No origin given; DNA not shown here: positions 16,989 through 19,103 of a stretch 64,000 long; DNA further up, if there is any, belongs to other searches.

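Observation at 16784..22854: Compact RiPP-like biosynthetic cluster with an unusual enzyme set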

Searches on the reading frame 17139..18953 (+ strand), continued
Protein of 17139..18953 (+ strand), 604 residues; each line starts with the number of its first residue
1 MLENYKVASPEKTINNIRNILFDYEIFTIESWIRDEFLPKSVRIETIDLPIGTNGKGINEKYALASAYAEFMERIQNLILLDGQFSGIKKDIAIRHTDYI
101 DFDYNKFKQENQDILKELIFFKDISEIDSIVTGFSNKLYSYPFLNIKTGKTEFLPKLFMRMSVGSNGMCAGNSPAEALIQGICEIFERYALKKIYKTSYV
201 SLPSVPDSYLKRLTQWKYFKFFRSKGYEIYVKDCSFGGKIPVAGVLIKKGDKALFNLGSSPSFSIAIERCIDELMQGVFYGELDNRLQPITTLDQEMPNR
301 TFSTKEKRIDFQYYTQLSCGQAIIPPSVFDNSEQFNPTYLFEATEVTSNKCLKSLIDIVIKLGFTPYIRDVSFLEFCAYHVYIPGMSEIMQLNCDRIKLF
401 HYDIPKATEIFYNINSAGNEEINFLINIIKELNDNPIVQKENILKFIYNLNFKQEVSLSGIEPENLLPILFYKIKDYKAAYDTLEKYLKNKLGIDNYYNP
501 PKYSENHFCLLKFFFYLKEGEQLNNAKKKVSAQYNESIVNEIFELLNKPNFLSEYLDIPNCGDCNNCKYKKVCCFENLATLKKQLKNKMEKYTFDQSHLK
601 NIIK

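Call 96: search_protein_families(library=ncbifam, proteins=[L090:2392-4281:+, L096:2252-4117:+, L028:13774-15777:+, L039:11883-13880:+, L092:2667-4484:+, L092:5311-6522:+, L028:15867-16172:+], max_evalue=0.00001)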
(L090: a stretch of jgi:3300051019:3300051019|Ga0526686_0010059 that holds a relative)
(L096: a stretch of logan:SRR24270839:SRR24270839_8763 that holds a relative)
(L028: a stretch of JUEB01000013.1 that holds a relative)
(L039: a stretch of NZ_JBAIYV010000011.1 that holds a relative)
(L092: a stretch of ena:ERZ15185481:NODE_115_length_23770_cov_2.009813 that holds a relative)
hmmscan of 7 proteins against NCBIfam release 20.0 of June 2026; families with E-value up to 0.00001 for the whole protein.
L090:2392-4281:+ (629 aa): 8 families
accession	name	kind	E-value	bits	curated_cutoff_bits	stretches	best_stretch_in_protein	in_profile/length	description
TIGR03975.1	rSAM_ocin_1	subfamily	5.6e-142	474.3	281.85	1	17-605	3-605/606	RiPP maturation radical SAM C-methyltransferase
TIGR04072.2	rSAM_ladder_B12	equivalog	2.3e-14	52.9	360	1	164-437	89-349/443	lipid biosynthesis B12-binding/radical SAM protein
TIGR03471.1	HpnJ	equivalog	7.9e-13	48.1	577.6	1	268-442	197-367/472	hopanoid biosynthesis associated radical SAM protein HpnJ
TIGR04013.1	B12_SAM_MJ_1487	hypoth_equivalog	3.4e-11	42.6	251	1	154-314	50-194/382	TIGR04013 family B12-binding domain/radical SAM domain-containing protein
TIGR02026.1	BchE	equivalog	4.2e-10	39.1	481.35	1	174-411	92-339/497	magnesium-protoporphyrin IX monomethyl ester anaerobic oxidative cyclase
TIGR04014.1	B12_SAM_MJ_0865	equivalog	3e-07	29.6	360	1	272-432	164-331/434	methyl-coenzyme M reductase glutamine C-methyltransferase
TIGR04479.1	bcpD_PhpK_rSAM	subfamily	3.6e-07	28.9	600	1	269-442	242-411/504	PhpK family radical SAM P-methyltransferase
NF050148.1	rSAM_ApyD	equivalog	5.1e-07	28.5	750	1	155-432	80-361/645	RiPP biosynthesis radical SAM protein ApyD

L096:2252-4117:+ (621 aa): 8 families
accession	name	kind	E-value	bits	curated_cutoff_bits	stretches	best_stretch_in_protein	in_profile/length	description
TIGR03975.1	rSAM_ocin_1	subfamily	1e-146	490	281.85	1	15-603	1-605/606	RiPP maturation radical SAM C-methyltransferase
TIGR04072.2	rSAM_ladder_B12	equivalog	3.8e-12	45.6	360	1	190-440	109-351/443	lipid biosynthesis B12-binding/radical SAM protein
TIGR04479.1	bcpD_PhpK_rSAM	subfamily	1.8e-11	43.1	600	1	143-467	104-436/504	PhpK family radical SAM P-methyltransferase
TIGR04013.1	B12_SAM_MJ_1487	hypoth_equivalog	9.8e-11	41.1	251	1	134-305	27-185/382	TIGR04013 family B12-binding domain/radical SAM domain-containing protein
NF033712.0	B12_rSAM_KedN5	subfamily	1.2e-08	33.7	700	0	170-235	83-148/624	KedN5 family methylcobalamin-dependent radical SAM C-methyltransferase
TIGR03471.1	HpnJ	equivalog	4.6e-08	32.4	577.6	1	228-428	153-355/472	hopanoid biosynthesis associated radical SAM protein HpnJ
TIGR04367.1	HpnR_B12_rSAM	equivalog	1.8e-07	30.1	650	1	141-409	52-325/490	hopanoid C-3 methylase HpnR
NF050148.1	rSAM_ApyD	equivalog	9.7e-06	24.2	750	0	261-433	191-361/645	RiPP biosynthesis radical SAM protein ApyD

L028:13774-15777:+ (667 aa): 13 families
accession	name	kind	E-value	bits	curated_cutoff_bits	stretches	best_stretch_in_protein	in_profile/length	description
TIGR03975.1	rSAM_ocin_1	subfamily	1.2e-188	628.5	281.85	1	4-644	1-606/606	RiPP maturation radical SAM C-methyltransferase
TIGR02026.1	BchE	equivalog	1.9e-14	53.4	481.35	1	134-413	54-325/497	magnesium-protoporphyrin IX monomethyl ester anaerobic oxidative cyclase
NF050148.1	rSAM_ApyD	equivalog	9.6e-14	50.7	750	1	129-343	60-256/645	RiPP biosynthesis radical SAM protein ApyD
TIGR03471.1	HpnJ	equivalog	4.3e-12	45.6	577.6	1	156-446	81-358/472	hopanoid biosynthesis associated radical SAM protein HpnJ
TIGR04072.2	rSAM_ladder_B12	equivalog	1.5e-11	43.6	360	1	286-440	183-336/443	lipid biosynthesis B12-binding/radical SAM protein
NF033712.0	B12_rSAM_KedN5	subfamily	4e-11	41.8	700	1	141-421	60-337/624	KedN5 family methylcobalamin-dependent radical SAM C-methyltransferase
TIGR04385.1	B12_rSAM_cofa1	equivalog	1.1e-10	41.3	450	1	162-450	89-361/438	B12 lower ligand biosynthesis radical SAM protein BzaD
TIGR04367.1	HpnR_B12_rSAM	equivalog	2.7e-09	36.1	650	1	137-437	54-336/490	hopanoid C-3 methylase HpnR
NF038361.1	rSAM_Sden_1168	equivalog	2e-08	33.2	575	1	185-441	187-439/560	Sden_1168 family B12-binding radical SAM P-methyltransferase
TIGR04014.1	B12_SAM_MJ_0865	equivalog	7e-08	31.7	360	1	285-446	162-329/434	methyl-coenzyme M reductase glutamine C-methyltransferase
TIGR04479.1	bcpD_PhpK_rSAM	subfamily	1.8e-07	29.9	600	1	277-440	235-396/504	PhpK family radical SAM P-methyltransferase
TIGR04013.1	B12_SAM_MJ_1487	hypoth_equivalog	3.5e-07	29.4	251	0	135-448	34-328/382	TIGR04013 family B12-binding domain/radical SAM domain-containing protein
TIGR04295.1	B12_rSAM_oligo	hypoth_equivalog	2.2e-06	26.7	400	1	286-440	203-349/422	TIGR04295 family B12-binding domain-containing radical SAM protein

L039:11883-13880:+ (665 aa): 13 families
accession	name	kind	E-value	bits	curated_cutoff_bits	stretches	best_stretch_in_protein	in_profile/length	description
TIGR03975.1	rSAM_ocin_1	subfamily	2.4e-198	660.4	281.85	1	4-643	1-606/606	RiPP maturation radical SAM C-methyltransferase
TIGR02026.1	BchE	equivalog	1.5e-18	67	481.35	1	130-442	54-358/497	magnesium-protoporphyrin IX monomethyl ester anaerobic oxidative cyclase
TIGR03471.1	HpnJ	equivalog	4.5e-18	65.4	577.6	1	156-445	85-361/472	hopanoid biosynthesis associated radical SAM protein HpnJ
TIGR04014.1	B12_SAM_MJ_0865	equivalog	6.9e-17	61.3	360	1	273-443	153-330/434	methyl-coenzyme M reductase glutamine C-methyltransferase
NF050148.1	rSAM_ApyD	equivalog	6e-16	58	750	1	126-442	61-359/645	RiPP biosynthesis radical SAM protein ApyD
TIGR04072.2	rSAM_ladder_B12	equivalog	5.7e-15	54.9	360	1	280-438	181-338/443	lipid biosynthesis B12-binding/radical SAM protein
NF033712.0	B12_rSAM_KedN5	subfamily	3.6e-14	51.9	700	1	135-435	58-356/624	KedN5 family methylcobalamin-dependent radical SAM C-methyltransferase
NF038361.1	rSAM_Sden_1168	equivalog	3.4e-13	49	575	1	137-436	138-438/560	Sden_1168 family B12-binding radical SAM P-methyltransferase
TIGR04479.1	bcpD_PhpK_rSAM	subfamily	2.4e-12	46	600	1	272-445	234-405/504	PhpK family radical SAM P-methyltransferase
TIGR04367.1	HpnR_B12_rSAM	equivalog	9.1e-12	44.2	650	1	133-440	54-339/490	hopanoid C-3 methylase HpnR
TIGR04385.1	B12_rSAM_cofa1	equivalog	1.1e-11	44.7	450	1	159-452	90-367/438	B12 lower ligand biosynthesis radical SAM protein BzaD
TIGR04013.1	B12_SAM_MJ_1487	hypoth_equivalog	1.4e-09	37.3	251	1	128-446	31-330/382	TIGR04013 family B12-binding domain/radical SAM domain-containing protein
TIGR04295.1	B12_rSAM_oligo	hypoth_equivalog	1.5e-08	33.8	400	1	269-408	190-321/422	TIGR04295 family B12-binding domain-containing radical SAM protein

L092:2667-4484:+ (605 aa): 4 families
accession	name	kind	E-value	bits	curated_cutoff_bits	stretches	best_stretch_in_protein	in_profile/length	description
NF040716.1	YcaO_for_S12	equivalog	1.9e-59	201.6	700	1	8-552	7-543/571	30S ribosomal protein S12 methylthiotransferase accessory factor YcaO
TIGR03549.1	TIGR03549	equivalog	3.3e-44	151.3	900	1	11-489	158-633/723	OsmC domain/YcaO domain-containing protein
TIGR00702.1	TIGR00702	domain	2.5e-32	112.4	75.65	1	10-293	2-283/377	YcaO-type kinase domain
TIGR03604.1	TOMM_cyclo_SagD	subfamily_domain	6e-08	32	219.25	0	222-396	168-346/377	thiazole/oxazole-forming peptide maturase, SagD family component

L092:5311-6522:+ (403 aa): 0 families

L028:15867-16172:+ (101 aa): 1 family
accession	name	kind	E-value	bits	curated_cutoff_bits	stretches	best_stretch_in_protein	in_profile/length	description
TIGR03798.1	leader_Nif11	subfamily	4.5e-07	30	32.3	0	5-38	6-39/68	Nif11-like leader peptide family RiPP precursor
